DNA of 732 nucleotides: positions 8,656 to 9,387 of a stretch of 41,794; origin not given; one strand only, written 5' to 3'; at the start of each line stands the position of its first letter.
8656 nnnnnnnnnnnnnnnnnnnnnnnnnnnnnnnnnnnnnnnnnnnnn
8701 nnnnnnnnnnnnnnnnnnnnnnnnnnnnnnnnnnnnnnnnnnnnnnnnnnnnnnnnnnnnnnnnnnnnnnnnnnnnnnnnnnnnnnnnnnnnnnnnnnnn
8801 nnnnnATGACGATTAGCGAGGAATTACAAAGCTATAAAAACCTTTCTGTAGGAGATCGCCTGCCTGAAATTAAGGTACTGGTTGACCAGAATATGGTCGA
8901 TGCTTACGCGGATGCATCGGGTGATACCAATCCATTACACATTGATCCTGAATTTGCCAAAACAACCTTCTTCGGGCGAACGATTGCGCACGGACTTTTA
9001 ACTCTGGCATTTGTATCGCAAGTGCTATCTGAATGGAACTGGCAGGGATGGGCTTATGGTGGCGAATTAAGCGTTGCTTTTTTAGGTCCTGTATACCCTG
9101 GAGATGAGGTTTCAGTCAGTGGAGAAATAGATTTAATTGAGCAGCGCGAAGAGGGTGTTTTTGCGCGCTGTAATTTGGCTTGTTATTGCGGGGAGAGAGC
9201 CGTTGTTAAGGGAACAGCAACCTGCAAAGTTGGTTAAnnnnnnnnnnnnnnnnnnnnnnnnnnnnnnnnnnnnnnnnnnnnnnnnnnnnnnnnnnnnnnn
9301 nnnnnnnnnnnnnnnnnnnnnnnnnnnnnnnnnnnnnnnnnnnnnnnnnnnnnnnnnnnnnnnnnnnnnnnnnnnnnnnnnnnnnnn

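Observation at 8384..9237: Split MaoC hydratase (non-catalytic half + catalytic half, TAATG-coupled) next to the ACAD pair: igr-like module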

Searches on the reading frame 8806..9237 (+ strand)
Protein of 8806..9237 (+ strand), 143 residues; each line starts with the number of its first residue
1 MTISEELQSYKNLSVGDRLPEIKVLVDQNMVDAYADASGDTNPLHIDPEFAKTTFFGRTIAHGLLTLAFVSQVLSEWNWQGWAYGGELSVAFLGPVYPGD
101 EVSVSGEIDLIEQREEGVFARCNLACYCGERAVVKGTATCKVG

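Call 6: search_protein_families(library=pfam, proteins=[window:8806-9237:+], max_evalue=0.01)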
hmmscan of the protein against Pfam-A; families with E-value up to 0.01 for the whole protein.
window:8806-9237:+ (143 aa): 2 families
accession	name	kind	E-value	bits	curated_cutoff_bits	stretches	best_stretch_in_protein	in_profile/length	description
PF01575.25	MaoC_dehydratas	-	3.5e-24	85.2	27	1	22-108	14-101/123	MaoC like domain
PF13452.11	FAS1_DH_region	-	1.3e-07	32.2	22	1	15-118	3-111/132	FAS1-like, dehydratase domain region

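Call 9: search_protein_families(library=ncbifam, proteins=[window:8806-9237:+], max_evalue=0.001)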
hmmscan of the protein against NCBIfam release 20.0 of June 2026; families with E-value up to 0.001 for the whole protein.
window:8806-9237:+ (143 aa): 4 families
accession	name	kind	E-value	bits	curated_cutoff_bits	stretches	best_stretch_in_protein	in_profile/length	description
NF006045.0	PRK08190.1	subfamily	4.1e-14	52.3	282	1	8-139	9-138/467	bifunctional enoyl-CoA hydratase/phosphate acetyltransferase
NF010246.0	PRK13693.1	equivalog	2.7e-13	50.1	203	1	7-97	3-92/142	(3R)-hydroxyacyl-ACP dehydratase subunit HadB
NF040620.1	fused_HadA_HadB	exception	4.4e-13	49.4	350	1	6-97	192-282/329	fused (3R)-hydroxyacyl-ACP dehydratase subunits HadA/HadB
TIGR02278.1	PaaN-DH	equivalog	6.3e-08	31.3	562.8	1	9-106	524-623/664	phenylacetic acid degradation bifunctional protein PaaZ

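Call 16: search_solved_structures(query=window:8806-9234:+, max_evalue=0.01, show_alignments=3)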
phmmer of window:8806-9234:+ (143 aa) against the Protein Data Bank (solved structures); distinct sequences matched with E-value up to 0.01: 35.
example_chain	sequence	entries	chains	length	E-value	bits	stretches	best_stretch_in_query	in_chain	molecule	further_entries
1iq6_A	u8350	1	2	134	2.1e-13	53.8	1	27-139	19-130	(R)-SPECIFIC ENOYL-COA HYDRATASE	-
3ir3_A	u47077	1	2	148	4.8e-13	52.7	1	10-116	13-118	3-hydroxyacyl-thioester dehydratase 2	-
2b3m_A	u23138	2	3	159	8.3e-12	48.7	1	32-138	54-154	hypothetical protein AF1124 | putative dehydratase AF1124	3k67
4rv2_B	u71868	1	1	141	2.9e-11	46.9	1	7-120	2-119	MaoC family protein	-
1q6w_A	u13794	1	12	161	4.1e-11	46.4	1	10-109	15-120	monoamine oxidase regulatory protein, putative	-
4rlj_B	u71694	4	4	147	8.8e-11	45.4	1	6-95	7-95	(3R)-hydroxyacyl-ACP dehydratase subunit HadB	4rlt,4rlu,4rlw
5zy8_B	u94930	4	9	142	1.3e-10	44.8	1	7-96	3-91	3-hydroxyacyl-ACP dehydratase | (3R)-hydroxyacyl-ACP dehydratase subunit HadB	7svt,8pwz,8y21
5cpg_A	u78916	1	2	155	1.8e-10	44.3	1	10-114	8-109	(R)-specific enoyl-CoA hydratase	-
5i7n_A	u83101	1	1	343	1.6e-09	41.3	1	9-112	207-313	MaoC-like dehydratase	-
2c2i_A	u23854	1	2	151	7.2e-09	39.2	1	24-107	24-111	RV0130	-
2cdh_S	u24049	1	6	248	9.5e-09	38.8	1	18-102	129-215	DEHYDRATASE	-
7mku_A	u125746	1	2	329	1.3e-08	38.3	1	37-102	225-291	Enoyl-CoA hydratase 2, peroxisomal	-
1s9c_A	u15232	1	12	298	1.4e-08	38.3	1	19-102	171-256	Peroxisomal multifunctional enzyme type 2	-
4v12_A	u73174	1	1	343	1.4e-08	38.2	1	9-114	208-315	MAOC LIKE DOMAIN PROTEIN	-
1pn2_A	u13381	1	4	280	3.3e-08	37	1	22-104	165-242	Peroxisomal hydratase-dehydrogenase-epimerase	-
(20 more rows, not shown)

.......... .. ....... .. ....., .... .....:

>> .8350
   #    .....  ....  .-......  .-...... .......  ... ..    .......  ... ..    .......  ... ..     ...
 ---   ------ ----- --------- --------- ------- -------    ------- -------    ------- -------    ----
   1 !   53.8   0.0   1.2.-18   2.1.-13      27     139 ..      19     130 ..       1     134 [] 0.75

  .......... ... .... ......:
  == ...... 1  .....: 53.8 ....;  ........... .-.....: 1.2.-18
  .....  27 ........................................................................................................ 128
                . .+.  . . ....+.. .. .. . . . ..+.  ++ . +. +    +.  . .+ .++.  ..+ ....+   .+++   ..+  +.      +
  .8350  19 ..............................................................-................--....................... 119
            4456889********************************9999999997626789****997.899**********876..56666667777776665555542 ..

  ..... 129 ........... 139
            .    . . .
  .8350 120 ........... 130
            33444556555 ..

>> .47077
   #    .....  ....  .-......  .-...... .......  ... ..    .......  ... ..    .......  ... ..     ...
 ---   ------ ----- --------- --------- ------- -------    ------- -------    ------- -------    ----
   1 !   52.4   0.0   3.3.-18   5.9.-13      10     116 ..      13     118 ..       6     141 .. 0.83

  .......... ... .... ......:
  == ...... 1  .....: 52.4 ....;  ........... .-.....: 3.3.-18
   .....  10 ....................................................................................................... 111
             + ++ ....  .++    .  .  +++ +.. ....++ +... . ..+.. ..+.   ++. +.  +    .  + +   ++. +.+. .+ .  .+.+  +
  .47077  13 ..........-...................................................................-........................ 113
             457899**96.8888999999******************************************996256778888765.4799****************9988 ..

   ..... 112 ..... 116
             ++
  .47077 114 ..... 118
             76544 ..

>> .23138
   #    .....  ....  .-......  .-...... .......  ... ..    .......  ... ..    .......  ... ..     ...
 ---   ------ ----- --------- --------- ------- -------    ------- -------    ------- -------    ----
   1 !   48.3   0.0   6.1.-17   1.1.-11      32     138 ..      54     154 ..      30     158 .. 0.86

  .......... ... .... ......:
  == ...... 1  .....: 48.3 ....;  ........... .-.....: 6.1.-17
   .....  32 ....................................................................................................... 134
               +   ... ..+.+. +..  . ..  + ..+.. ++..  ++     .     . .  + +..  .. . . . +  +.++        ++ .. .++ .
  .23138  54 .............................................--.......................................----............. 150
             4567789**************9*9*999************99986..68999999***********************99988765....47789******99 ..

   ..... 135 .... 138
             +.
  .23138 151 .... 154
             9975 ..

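Call 44: find_homologous_proteins(query=window:8806-9234:+, max_evalue=0.001)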
Query window:8806-9234:+ (143 aa): 112 proteins with E <= 0.001 among 128 candidates.
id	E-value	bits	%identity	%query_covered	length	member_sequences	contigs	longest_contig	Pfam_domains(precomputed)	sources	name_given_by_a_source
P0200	1.6e-91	322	100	100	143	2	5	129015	PF13452.12,PF01575.26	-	-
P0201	1.2e-78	280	85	99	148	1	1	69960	PF13452.12,PF01575.26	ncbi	-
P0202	2.2e-77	276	88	97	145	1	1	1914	PF13452.12,PF01575.26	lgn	-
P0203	2.7e-77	276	84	99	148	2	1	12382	PF13452.12,PF01575.26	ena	-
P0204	2.9e-75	269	82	99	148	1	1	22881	PF13452.12,PF01575.26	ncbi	-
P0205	1.2e-74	267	80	99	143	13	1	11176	PF01575.26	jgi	-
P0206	5.8e-74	265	79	99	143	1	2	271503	PF01575.26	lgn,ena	-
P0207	1.5e-71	257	79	98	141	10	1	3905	PF01575.26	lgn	-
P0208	1.6e-70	254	77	98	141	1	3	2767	PF13452.12,PF01575.26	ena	-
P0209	2.2e-70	253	78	98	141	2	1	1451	PF01575.26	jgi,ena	-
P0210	2.3e-70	253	78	98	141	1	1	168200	PF13452.12,PF01575.26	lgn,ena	-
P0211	2.4e-69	250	78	96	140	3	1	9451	PF01575.26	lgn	-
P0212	1.8e-68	247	76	99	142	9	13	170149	PF13452.12,PF01575.26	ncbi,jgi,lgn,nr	ncbi:MAG TPA: transcriptional regulator [Cycloclasticus sp.]|jgi:3-hydroxybutyryl-CoA dehydratase|nr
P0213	6.2e-68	245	74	97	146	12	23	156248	PF13452.12,PF01575.26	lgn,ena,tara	tara:strand:+ start:71 stop:511 length:441 start_codon:yes stop_codon:yes gene_type:complete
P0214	7.2e-68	245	76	96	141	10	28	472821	PF13452.12,PF01575.26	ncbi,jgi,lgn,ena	ncbi:MAG: MaoC family dehydratase [Cycloclasticus sp.]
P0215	1.1e-67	245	73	98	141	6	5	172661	PF13452.12,PF01575.26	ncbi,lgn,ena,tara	tara:strand:+ start:7383 stop:7808 length:426 start_codon:yes stop_codon:yes gene_type:complete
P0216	1.6e-67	244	76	96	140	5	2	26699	PF01575.26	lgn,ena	-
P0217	1.7e-67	244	73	99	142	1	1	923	PF13452.12,PF01575.26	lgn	-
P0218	2.3e-67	244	76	96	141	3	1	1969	PF13452.12,PF01575.26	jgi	-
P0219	3.8e-67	243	74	97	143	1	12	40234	PF13452.12,PF01575.26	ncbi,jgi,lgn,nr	ncbi:MAG TPA: transcriptional regulator [Cycloclasticus sp.]|jgi:3-hydroxybutyryl-CoA dehydratase|nr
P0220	6.5e-67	242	77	96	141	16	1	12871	PF13452.12,PF01575.26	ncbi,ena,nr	ncbi:MAG: MaoC family dehydratase [Cycloclasticus sp.]|nr:MaoC family dehydratase [Cycloclasticus sp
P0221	2.3e-66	240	77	96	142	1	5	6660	PF13452.12,PF01575.26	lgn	-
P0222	2.4e-66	240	75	96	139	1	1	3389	PF01575.26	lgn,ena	-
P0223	2.5e-65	237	73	99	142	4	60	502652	PF13452.12,PF01575.26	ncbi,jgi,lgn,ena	jgi:3-hydroxybutyryl-CoA dehydratase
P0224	3.3e-65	237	74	96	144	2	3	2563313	PF13452.12,PF01575.26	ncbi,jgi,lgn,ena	ncbi:MAG: MaoC family dehydratase [Cycloclasticus sp.]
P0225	4.3e-65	236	75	97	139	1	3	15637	PF01575.26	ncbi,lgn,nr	ncbi:MAG: transcriptional regulator [Cycloclasticus sp. symbiont of Poecilosclerida sp. M]|nr:MAG: t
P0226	4.8e-65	236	71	99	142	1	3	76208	PF13452.12,PF01575.26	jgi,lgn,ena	-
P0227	5.6e-65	236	74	96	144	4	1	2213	PF13452.12,PF01575.26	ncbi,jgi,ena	-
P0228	6.1e-65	236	73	98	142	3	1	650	PF13452.12,PF01575.26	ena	-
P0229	7.3e-65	235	72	100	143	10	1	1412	PF01575.26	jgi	-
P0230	7.4e-65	235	72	97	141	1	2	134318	PF13452.12,PF01575.26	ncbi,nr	ncbi:MAG: transcriptional regulator [Piscirickettsiaceae bacterium]|nr:MAG: transcriptional regulato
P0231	1.1e-64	235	74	96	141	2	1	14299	PF13452.12,PF01575.26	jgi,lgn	-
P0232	1.1e-64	235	74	96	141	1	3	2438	PF13452.12,PF01575.26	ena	-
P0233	2.1e-64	234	72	96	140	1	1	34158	PF01575.26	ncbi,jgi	-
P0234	1.2e-63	231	73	96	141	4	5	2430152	PF13452.12,PF01575.26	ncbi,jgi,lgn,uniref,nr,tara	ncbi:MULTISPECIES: MaoC family dehydratase [Cycloclasticus]|uniref:Monoamine oxidase regulatory prot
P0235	2.4e-63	231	72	96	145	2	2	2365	PF13452.12,PF01575.26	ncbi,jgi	-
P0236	3.8e-63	230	72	97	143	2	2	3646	PF13452.12,PF01575.26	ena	-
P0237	7.3e-63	229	72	96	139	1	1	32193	PF01575.26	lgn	-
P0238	2.2e-62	227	72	96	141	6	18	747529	PF13452.12,PF01575.26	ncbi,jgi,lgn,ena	-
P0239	5.2e-61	223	71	96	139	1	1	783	PF01575.26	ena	-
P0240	6.8e-60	219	69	97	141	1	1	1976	PF01575.26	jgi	jgi:3-hydroxybutyryl-CoA dehydratase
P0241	2.9e-59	217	70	95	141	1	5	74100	PF01575.26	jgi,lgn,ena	-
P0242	2.6e-58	214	79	83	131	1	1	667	PF13452.12,PF01575.26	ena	-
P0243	1.8e-54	202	63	97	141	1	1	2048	PF01575.26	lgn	-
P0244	1.5e-52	196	59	98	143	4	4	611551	PF13452.12,PF01575.26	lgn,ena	-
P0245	2.8e-50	188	60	95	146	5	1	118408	PF13452.12,PF01575.26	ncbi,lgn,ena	-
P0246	3.1e-50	188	59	99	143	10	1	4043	PF13452.12,PF01575.26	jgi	-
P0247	3.5e-50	188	55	99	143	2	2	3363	PF13452.12,PF01575.26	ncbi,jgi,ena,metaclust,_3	metaclust:\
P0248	3.0e-46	175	55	94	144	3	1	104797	PF13452.12,PF01575.26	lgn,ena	-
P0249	3.9e-46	175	56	93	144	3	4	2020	PF13452.12,PF01575.26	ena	-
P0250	7.6e-46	174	58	91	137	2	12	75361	PF13452.12,PF01575.26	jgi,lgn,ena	-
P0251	1.9e-45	172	56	94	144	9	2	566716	PF13452.12,PF01575.26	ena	-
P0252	2.7e-45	172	55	95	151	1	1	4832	PF13452.12,PF01575.26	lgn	-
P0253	6.1e-45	171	57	90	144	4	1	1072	PF13452.12,PF01575.26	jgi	-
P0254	3.8e-35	139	49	92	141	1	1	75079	PF13452.12,PF01575.26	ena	-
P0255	1.4e-34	137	59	78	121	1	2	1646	PF01575.26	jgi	jgi:3-hydroxybutyryl-CoA dehydratase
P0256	1.8e-34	137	57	86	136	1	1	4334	PF01575.26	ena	-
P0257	3.3e-34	136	47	92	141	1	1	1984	PF01575.26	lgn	-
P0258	4.1e-34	136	48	90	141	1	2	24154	PF01575.26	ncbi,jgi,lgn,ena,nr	ncbi:MAG: MaoC family dehydratase [Alphaproteobacteria bacterium]|nr:MaoC family dehydratase [Alphap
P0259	1.6e-33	134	50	92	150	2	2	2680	PF13452.12,PF01575.26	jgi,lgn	jgi:3-hydroxybutyryl-CoA dehydratase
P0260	1.9e-33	134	50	91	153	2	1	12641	PF13452.12,PF01575.26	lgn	-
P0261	2.4e-33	133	50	92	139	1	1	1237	PF01575.26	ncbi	-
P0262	7.3e-33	132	52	84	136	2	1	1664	PF01575.26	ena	-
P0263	9.6e-33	131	49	90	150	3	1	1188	PF13452.12,PF01575.26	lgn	-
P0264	1.0e-32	131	47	92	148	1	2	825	PF01575.26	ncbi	-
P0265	2.2e-32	130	54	86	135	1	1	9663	PF01575.26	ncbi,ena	-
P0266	1.5e-30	124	54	78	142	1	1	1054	PF01575.26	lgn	-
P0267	1.6e-30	124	46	95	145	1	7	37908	PF13452.12,PF01575.26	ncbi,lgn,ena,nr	ncbi:MAG: MaoC family dehydratase [Mesorhizobium sp.]|nr:MaoC family dehydratase [Mesorhizobium sp.]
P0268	1.9e-30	124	50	90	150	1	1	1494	PF13452.12,PF01575.26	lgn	-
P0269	7.5e-30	122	47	92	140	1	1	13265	PF13452.12,PF01575.26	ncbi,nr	ncbi:MAG: MaoC family dehydratase [Dehalococcoidia bacterium]|nr:MaoC family dehydratase [Dehalococc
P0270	8.2e-30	122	53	76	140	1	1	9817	PF13452.12,PF01575.26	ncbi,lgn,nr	ncbi:MAG: MaoC family dehydratase [Dehalococcoidia bacterium]|nr:MaoC family dehydratase [Dehalococc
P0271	1.1e-29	121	44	92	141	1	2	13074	PF13452.12,PF01575.26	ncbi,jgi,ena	-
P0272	1.5e-29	121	46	92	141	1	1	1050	PF13452.12,PF01575.26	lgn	-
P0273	2.6e-29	120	54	78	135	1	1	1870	PF01575.26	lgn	-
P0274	4.0e-29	120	47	83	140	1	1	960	PF13452.12,PF01575.26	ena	-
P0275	1.2e-28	118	44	92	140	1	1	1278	PF13452.12,PF01575.26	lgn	-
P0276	1.8e-28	117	47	83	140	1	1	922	PF13452.12,PF01575.26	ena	-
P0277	6.7e-28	116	46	83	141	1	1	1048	PF13452.12,PF01575.26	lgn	-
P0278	6.7e-28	116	44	97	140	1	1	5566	PF13452.12,PF01575.26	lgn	-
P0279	7.9e-28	115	45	92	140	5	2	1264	PF13452.12,PF01575.26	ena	-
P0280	8.5e-28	115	48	83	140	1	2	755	PF13452.12,PF01575.26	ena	-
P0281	1.5e-27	114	45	83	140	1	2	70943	PF13452.12,PF01575.26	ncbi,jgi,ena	-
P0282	2.9e-27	113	45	87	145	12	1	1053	PF13452.12,PF01575.26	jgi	jgi:3-hydroxybutyryl-CoA dehydratase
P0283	1.8e-26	111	44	90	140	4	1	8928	PF13452.12,PF01575.26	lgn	-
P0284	4.2e-26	110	43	90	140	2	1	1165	PF13452.12,PF01575.26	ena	-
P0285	6.2e-25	106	54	71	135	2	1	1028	PF13452.12,PF01575.26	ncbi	-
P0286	1.8e-24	104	42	91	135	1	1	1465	PF13452.12,PF01575.26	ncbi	-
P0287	2.0e-24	104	41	91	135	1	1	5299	PF13452.12,PF01575.26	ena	-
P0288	2.4e-24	104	42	91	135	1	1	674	PF13452.12,PF01575.26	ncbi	-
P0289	4.3e-24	103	48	88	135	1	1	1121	PF13452.12,PF01575.26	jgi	jgi:3-hydroxybutyryl-CoA dehydratase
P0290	2.5e-23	101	41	91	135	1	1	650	PF13452.12,PF01575.26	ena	-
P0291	1.1e-22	99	50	79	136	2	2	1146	PF13452.12,PF01575.26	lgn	-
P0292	5.5e-18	83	38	91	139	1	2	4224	PF13452.12,PF01575.26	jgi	jgi:acyl dehydratase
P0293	5.5e-18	83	38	91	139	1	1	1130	PF13452.12,PF01575.26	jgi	jgi:acyl dehydratase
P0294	1.6e-17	82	34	90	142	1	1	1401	PF13452.12,PF01575.26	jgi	jgi:acyl dehydratase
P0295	8.4e-17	80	33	90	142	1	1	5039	PF13452.12,PF01575.26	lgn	-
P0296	2.9e-15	75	39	92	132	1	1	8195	PF13452.12,PF01575.26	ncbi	-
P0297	1.1e-14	73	38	93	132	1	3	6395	PF13452.12,PF01575.26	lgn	-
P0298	1.5e-14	72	38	93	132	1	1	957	PF13452.12,PF01575.26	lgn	-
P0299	2.7e-14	71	41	67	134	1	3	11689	PF13452.12,PF01575.26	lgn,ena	-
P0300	3.3e-14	71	37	90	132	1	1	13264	PF13452.12,PF01575.26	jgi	-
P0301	1.2e-11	63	44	64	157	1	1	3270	PF13452.12,PF01575.26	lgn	-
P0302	2.5e-11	62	38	67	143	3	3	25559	PF13452.12,PF01575.26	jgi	jgi:3-hydroxybutyryl-CoA dehydratase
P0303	6.7e-11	60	38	69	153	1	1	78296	PF13452.12,PF01575.26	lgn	-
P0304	1.3e-10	59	36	80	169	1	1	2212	PF13452.12,PF01575.26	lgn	-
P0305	2.0e-10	59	35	75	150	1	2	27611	PF13452.12,PF19315.6,PF01575.26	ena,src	-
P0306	3.4e-10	58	38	70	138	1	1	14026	PF13452.12,PF01575.26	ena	-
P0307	1.7e-9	56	41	61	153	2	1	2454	PF13452.12,PF01575.26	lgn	-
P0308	2.3e-9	55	46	56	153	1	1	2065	PF13452.12,PF01575.26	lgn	-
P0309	3.8e-8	51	34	82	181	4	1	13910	PF13452.12,PF01575.26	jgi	jgi:acyl dehydratase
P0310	4.3e-8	51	34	82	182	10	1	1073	PF13452.12,PF01575.26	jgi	jgi:3-hydroxybutyryl-CoA dehydratase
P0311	4.4e-6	45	32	87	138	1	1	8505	PF13452.12,PF01575.26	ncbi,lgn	-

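Call 60: predict_structure(alignment_id=A4)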
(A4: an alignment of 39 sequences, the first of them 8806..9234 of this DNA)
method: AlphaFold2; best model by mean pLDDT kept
length: 143 residues; sequences in the alignment: 39
mean_pLDDT: 96.2   pTM: 0.86
mean pLDDT of the five models: 96.2, 96.2, 95.8, 95.6, 95.6
residues with pLDDT >= 90: 137; 70-90: 5; 50-70: 1; < 50: 0
segments of 3 or more residues with pLDDT < 50: none
pLDDT, mean of each block of 10 residues (from residue 1): 87 97 98 96 97 97 97 97 94 98 98 96 98 98 93
secondary structure, 60 per line:
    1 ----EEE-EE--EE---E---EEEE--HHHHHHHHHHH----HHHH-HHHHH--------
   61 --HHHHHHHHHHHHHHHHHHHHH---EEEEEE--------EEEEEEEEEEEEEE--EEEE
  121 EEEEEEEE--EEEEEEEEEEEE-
elements in order: E5-7 E22-25 H28-38 H43-46 H48-52 H63-83 E87-92 E101-114 E117-128 E131-142

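Call 63: fold_search(model_id=the predicted structure, library=pdb)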
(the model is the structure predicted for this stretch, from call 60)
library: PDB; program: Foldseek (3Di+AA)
matches with E <= 10: 1354; with E <= 0.001: 233
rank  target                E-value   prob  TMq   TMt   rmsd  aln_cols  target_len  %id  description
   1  1iq6_B                1.7e-11  1.00  0.79  0.84   3.0       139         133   33  (R)-HYDRATASE FROM A. CAVIAE INVOLVED IN PHA BIOSYNTHESIS (released 2003-02-18)
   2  1iq6_A                2.8e-11  1.00  0.80  0.87   2.5       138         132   33  (R)-HYDRATASE FROM A. CAVIAE INVOLVED IN PHA BIOSYNTHESIS (released 2003-02-18)
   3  3k67_A                4.6e-11  1.00  0.77  0.71   3.6       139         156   28  Crystal structure of protein af1124 from archaeoglobus fulgidus (released 2009-10-20)
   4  2b3m                  6.1e-11  1.00  0.77  0.72   3.6       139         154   27  Crystal structure of protein AF1124 from Archaeoglobus fulgidus (released 2005-11-01)
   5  1q6w_C                7.0e-10  1.00  0.76  0.71   3.6       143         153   24  X-Ray structure of Monoamine oxidase regulatory protein from Archaeoglobus fulgius (released 2003-11-18)
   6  1q6w_A                9.9e-10  1.00  0.80  0.76   2.7       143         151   25  X-Ray structure of Monoamine oxidase regulatory protein from Archaeoglobus fulgius (released 2003-11-18)
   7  1q6w_G                1.6e-09  1.00  0.73  0.71   3.9       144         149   24  X-Ray structure of Monoamine oxidase regulatory protein from Archaeoglobus fulgius (released 2003-11-18)
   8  4rlj_B                3.6e-09  1.00  0.81  0.79   1.9       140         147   26  Crystal Structure of (3R)-hydroxyacyl-ACP dehydratase HadAB hetero-dimer from Mycobacterium tuberculosis (released 2015-10-21)
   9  3exz_B                4.1e-09  1.00  0.75  0.73   3.1       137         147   25  Crystal structure of the MaoC-like dehydratase from Rhodospirillum rubrum. Northeast Structural Genomics Consortium ta (released 2008-10-28)
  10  5cpg_A                4.3e-09  1.00  0.77  0.72   6.4       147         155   26  R-Hydratase PhaJ1 from Pseudomonas aeruginosa in the unliganded form (released 2015-10-07)
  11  3exz_C                5.4e-09  1.00  0.72  0.72   3.8       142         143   22  Crystal structure of the MaoC-like dehydratase from Rhodospirillum rubrum. Northeast Structural Genomics Consortium ta (released 2008-10-28)
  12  8vwr_A                6.8e-09  1.00  0.65  0.60   4.0       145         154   26  Structure of steroid hydratase from Comamonas testosteroni (released 2024-07-17)
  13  4rv2_B                1.2e-08  1.00  0.82  0.83   1.7       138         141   28  Crystal Structure of (3R)-hydroxyacyl-ACP dehydratase HadAB hetero-dimer from Mycobacterium smegmatis (released 2015-02-11)
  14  5zy8_B                1.3e-08  1.00  0.81  0.82   1.8       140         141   26  Crystal structure of C terminal truncated HadBC (3R-Hydroxyacyl-ACP Dehydratase) complex from Mycobacterium tuberculos (released 2019-06-12)
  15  2c2i_A                1.5e-08  1.00  0.68  0.66   3.5       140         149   24  Structure and function of Rv0130, a conserved hypothetical protein from M.tuberculosis (released 2006-09-14)
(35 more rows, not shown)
